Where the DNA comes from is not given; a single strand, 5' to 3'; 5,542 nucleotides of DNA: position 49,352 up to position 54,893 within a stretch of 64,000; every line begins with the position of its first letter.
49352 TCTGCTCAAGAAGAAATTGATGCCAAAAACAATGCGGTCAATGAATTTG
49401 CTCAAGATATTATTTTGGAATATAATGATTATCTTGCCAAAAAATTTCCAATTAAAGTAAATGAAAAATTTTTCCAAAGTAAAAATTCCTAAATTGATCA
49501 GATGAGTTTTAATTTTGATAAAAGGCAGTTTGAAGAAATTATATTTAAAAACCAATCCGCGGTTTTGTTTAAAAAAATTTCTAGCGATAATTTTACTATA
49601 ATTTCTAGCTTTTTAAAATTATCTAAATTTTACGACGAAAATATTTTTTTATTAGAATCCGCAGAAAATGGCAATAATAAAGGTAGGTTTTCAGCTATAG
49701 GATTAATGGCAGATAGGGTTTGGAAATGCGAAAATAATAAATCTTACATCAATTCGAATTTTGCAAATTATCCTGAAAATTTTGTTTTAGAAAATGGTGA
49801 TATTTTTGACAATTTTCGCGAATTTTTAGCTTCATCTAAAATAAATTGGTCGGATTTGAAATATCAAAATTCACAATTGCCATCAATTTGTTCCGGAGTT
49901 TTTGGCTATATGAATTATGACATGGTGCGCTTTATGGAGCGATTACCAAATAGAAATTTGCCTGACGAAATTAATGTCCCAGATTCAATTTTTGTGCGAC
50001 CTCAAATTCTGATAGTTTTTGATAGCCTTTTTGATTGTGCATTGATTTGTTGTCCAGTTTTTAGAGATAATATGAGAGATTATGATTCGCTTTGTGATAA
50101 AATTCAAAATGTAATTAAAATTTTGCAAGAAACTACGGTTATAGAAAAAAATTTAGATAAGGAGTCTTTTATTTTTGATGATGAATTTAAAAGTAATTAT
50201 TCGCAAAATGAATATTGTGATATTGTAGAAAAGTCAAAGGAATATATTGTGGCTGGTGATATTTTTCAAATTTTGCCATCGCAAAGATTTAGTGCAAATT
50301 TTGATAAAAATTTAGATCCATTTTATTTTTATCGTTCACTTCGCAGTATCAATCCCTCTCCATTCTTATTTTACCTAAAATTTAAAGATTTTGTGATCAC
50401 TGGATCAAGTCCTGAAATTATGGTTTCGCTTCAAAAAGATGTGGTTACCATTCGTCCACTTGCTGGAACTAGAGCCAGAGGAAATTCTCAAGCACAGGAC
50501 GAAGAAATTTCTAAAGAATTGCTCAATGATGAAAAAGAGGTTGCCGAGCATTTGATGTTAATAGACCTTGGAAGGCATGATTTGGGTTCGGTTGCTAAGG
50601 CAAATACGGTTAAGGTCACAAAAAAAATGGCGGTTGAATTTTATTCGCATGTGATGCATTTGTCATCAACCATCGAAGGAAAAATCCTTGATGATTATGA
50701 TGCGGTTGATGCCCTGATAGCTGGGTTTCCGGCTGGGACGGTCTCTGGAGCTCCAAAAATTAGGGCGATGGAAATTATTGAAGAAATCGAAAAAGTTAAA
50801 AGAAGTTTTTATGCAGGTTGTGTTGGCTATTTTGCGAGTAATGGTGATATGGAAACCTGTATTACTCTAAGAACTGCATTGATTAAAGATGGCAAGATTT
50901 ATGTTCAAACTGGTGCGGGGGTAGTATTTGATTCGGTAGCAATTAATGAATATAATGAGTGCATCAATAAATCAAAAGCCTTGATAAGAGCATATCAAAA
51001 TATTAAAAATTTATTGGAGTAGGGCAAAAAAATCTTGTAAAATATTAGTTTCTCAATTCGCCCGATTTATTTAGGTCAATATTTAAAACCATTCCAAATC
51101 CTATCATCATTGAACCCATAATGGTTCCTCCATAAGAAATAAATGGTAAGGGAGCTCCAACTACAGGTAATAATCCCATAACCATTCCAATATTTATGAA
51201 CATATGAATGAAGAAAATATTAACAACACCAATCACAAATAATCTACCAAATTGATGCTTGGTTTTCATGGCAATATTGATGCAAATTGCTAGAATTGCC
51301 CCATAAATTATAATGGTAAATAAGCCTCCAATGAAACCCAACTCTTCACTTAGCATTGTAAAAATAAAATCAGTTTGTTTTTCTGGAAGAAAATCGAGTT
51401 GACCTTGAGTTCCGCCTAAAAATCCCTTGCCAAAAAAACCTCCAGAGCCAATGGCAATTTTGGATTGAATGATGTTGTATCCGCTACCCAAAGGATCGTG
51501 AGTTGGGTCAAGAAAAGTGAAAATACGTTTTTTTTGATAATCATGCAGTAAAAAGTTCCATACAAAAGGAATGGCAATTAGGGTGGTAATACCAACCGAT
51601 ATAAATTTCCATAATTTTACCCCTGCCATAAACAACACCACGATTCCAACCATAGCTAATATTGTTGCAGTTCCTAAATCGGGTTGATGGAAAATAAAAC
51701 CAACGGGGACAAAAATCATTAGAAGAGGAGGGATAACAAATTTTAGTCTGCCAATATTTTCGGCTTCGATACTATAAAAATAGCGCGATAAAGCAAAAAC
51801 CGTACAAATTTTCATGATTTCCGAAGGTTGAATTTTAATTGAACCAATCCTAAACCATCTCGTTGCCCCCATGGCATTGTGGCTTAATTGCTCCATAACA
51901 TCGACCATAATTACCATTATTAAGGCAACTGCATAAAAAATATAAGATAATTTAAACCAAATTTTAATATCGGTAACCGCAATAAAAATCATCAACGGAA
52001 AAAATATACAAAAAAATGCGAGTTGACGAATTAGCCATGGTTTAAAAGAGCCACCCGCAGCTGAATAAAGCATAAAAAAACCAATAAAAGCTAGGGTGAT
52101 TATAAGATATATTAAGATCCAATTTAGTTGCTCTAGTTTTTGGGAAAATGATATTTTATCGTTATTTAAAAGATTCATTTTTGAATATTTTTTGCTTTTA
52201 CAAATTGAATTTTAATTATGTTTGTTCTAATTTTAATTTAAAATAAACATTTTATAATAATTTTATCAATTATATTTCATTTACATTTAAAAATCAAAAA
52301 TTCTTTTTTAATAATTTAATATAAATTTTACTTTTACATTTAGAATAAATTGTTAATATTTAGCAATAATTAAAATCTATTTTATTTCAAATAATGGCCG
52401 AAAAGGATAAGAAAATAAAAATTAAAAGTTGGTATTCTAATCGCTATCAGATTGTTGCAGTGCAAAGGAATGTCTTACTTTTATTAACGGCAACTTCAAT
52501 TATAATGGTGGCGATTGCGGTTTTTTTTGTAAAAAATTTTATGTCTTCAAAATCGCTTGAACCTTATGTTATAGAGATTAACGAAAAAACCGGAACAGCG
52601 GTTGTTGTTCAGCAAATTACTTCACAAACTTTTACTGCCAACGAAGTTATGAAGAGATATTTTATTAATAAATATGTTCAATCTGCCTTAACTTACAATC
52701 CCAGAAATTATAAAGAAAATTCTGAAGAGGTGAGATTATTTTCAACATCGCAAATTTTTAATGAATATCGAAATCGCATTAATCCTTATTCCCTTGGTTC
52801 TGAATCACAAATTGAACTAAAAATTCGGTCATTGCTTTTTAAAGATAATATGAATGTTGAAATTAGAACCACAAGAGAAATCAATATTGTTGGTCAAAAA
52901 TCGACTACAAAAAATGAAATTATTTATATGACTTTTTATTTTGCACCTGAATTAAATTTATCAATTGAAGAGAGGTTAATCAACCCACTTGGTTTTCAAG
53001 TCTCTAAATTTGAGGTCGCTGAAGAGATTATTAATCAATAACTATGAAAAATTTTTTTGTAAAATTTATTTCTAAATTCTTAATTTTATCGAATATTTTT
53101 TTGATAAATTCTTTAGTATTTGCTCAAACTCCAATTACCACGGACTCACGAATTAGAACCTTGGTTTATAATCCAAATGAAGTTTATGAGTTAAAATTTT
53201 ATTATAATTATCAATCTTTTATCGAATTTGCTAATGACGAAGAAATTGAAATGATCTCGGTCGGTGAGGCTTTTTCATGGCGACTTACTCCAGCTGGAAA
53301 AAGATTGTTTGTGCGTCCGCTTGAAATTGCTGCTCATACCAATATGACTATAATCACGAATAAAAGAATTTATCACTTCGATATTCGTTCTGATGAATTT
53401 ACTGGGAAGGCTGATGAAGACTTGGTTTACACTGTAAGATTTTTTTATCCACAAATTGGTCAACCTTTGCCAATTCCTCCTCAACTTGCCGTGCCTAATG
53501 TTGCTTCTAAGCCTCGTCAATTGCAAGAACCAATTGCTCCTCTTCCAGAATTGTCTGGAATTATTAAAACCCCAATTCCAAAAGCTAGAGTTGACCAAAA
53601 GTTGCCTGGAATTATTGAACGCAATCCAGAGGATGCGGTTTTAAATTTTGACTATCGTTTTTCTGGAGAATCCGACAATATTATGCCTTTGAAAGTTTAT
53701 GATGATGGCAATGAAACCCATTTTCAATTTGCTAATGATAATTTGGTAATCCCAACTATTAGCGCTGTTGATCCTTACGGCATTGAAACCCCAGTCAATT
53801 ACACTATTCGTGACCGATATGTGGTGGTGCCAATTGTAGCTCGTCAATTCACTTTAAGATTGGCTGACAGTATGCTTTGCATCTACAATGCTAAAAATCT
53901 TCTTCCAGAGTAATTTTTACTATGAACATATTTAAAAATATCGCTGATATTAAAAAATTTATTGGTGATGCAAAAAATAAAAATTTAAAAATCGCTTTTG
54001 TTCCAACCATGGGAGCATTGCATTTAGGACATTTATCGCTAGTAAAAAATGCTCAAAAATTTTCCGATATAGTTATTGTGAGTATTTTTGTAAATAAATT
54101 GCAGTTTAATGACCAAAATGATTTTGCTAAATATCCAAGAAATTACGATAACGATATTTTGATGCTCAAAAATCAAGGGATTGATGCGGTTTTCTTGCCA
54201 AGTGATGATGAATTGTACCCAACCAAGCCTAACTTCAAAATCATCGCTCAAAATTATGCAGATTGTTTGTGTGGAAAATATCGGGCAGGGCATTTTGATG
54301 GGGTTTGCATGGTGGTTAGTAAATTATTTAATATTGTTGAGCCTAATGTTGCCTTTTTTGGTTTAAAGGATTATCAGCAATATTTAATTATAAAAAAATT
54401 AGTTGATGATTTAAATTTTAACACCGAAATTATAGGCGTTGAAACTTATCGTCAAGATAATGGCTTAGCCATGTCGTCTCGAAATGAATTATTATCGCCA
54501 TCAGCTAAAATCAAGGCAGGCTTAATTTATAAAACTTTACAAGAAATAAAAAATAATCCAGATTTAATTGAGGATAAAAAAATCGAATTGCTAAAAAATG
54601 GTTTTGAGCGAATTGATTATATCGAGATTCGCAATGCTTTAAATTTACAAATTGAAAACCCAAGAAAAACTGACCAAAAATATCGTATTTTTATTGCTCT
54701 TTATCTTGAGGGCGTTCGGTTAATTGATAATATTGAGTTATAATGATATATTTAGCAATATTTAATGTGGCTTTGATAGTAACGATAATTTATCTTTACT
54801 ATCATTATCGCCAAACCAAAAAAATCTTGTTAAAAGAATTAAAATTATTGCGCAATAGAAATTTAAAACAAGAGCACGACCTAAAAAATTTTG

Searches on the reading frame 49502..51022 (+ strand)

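Call 23: search_protein_families(library=pfam, max_evalue=0.000001, proteins=[window:49502-51022:+])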
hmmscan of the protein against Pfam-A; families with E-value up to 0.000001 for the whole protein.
window:49502-51022:+ (506 aa): 2 families
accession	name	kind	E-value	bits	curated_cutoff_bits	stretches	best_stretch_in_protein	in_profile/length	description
PF00425.24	Chorismate_bind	-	1.9e-87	293.5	27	1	235-490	2-257/257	chorismate binding enzyme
PF04715.19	Anth_synt_I_N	-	1.4e-25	90.6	23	1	30-177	2-135/140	Anthranilate synthase component I, N terminal region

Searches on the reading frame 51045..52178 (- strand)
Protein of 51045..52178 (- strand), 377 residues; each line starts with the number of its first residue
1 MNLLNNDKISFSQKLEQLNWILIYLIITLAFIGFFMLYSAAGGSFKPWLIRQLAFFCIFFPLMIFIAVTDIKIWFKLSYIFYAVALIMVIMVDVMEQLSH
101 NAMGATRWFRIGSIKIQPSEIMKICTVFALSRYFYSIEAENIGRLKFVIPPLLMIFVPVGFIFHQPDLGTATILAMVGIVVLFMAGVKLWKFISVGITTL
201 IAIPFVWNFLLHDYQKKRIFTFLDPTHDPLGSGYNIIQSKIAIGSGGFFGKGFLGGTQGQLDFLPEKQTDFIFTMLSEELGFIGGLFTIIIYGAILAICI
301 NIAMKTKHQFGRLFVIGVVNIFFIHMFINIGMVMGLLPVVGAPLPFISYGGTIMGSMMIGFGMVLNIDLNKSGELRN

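Call 23: search_protein_families(library=pfam, max_evalue=0.000001, proteins=[window:51045-52178:-])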
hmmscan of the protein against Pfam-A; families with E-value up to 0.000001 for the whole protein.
window:51045-52178:- (377 aa): 1 family
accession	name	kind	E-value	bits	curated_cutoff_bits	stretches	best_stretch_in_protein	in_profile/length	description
PF01098.24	FTSW_RODA_SPOVE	-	1.7e-98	330.4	26.4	1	21-371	3-354/356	Cell cycle protein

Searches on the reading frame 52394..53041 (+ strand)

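Call 24: search_protein_families(library=pfam, max_evalue=0.000001, proteins=[window:52394-53041:+])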
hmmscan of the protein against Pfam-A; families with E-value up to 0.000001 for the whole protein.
window:52394-53041:+ (215 aa): 1 family
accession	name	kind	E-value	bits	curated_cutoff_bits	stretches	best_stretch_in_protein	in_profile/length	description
PF04335.19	VirB8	-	5.3e-36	124.9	23.2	1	12-211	4-213/213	VirB8 protein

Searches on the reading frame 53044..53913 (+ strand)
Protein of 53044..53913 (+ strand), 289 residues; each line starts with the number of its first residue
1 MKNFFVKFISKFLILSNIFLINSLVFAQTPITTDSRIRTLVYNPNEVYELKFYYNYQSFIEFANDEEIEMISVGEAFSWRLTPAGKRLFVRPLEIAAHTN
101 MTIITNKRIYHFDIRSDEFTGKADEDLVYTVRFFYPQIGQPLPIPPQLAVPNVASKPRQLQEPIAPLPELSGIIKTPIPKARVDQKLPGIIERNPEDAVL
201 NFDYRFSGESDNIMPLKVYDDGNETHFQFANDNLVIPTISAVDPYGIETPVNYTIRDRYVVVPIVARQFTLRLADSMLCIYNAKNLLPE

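Call 24: search_protein_families(library=pfam, max_evalue=0.000001, proteins=[window:53044-53913:+])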
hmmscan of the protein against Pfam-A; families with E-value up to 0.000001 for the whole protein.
window:53044-53913:+ (289 aa): 1 family
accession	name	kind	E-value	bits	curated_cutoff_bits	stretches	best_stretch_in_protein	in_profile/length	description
PF03524.21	CagX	-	5.6e-50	170.4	34.2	1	35-282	1-197/198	Conjugal transfer protein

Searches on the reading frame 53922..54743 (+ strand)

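Call 24: search_protein_families(library=pfam, max_evalue=0.000001, proteins=[window:53922-54743:+])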
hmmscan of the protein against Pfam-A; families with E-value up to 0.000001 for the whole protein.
window:53922-54743:+ (273 aa): 1 family
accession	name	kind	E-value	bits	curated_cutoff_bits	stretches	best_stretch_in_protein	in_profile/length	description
PF02569.21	Pantoate_ligase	-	1e-93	313.8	20.7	1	3-271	2-267/268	Pantoate-beta-alanine ligase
